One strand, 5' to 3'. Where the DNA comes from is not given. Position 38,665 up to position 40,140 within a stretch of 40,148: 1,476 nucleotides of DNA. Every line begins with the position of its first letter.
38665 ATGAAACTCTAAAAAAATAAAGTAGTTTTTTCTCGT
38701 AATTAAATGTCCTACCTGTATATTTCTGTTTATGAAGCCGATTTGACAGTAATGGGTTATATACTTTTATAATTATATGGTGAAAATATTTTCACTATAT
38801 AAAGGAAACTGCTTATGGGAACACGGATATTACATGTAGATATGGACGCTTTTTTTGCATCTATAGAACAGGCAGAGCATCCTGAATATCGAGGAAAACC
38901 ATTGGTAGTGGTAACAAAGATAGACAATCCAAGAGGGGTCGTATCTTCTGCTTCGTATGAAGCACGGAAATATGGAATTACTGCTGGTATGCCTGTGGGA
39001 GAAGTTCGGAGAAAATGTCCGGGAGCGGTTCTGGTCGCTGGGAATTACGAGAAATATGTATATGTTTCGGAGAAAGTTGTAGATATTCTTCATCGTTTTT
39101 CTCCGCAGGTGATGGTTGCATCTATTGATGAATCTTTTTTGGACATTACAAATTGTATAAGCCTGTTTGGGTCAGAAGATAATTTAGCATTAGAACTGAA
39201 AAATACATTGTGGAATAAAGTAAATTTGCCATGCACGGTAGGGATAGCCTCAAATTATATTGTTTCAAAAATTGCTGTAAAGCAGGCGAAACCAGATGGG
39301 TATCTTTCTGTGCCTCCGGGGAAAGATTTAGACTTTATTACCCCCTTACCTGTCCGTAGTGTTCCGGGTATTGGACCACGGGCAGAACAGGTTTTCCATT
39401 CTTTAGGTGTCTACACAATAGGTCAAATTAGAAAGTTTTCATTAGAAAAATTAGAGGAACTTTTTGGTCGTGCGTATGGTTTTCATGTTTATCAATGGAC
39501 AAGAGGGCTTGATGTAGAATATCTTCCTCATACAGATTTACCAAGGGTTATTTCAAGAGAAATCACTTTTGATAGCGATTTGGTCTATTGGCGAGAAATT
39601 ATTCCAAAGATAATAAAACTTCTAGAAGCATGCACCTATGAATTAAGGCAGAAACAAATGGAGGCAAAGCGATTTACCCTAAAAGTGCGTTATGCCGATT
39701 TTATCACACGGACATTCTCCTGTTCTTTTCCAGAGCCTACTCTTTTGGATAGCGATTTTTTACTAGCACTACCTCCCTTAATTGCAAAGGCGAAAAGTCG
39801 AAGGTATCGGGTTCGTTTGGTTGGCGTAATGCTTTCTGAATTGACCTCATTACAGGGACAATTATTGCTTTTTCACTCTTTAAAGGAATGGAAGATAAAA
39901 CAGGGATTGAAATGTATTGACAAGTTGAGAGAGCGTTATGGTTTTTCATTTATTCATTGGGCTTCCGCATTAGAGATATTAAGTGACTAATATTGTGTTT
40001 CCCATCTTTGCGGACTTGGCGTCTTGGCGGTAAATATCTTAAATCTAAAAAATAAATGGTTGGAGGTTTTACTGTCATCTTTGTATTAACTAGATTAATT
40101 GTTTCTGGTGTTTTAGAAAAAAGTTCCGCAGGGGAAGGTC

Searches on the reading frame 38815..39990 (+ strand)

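Call 51: search_protein_families(library=pfam, proteins=[window:38815-39990:+], max_evalue=0.00001)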
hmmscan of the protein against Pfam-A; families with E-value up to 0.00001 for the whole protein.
window:38815-39990:+ (391 aa): 5 families
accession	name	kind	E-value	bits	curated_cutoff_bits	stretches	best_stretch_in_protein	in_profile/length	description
PF00817.25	IMS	-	4.4e-47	160.2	23.2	1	8-155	1-147/148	impB/mucB/samB family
PF11799.13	IMS_C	-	1.3e-16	61.4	20.7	1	246-345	4-102/109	impB/mucB/samB family C-terminal domain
PF21999.2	IMS_HHH_1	-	3.7e-09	37.3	27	1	182-233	2-53/53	DNA polymerase-iota, thumb domain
PF21704.3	POLH-Rev1_HhH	-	1.3e-06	29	27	1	178-232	1-56/56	DNApol eta/Rev1, HhH motif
PF11798.14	IMS_HHH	-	8.2e-06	26.2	24.4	0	173-199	6-32/32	IMS family HHH motif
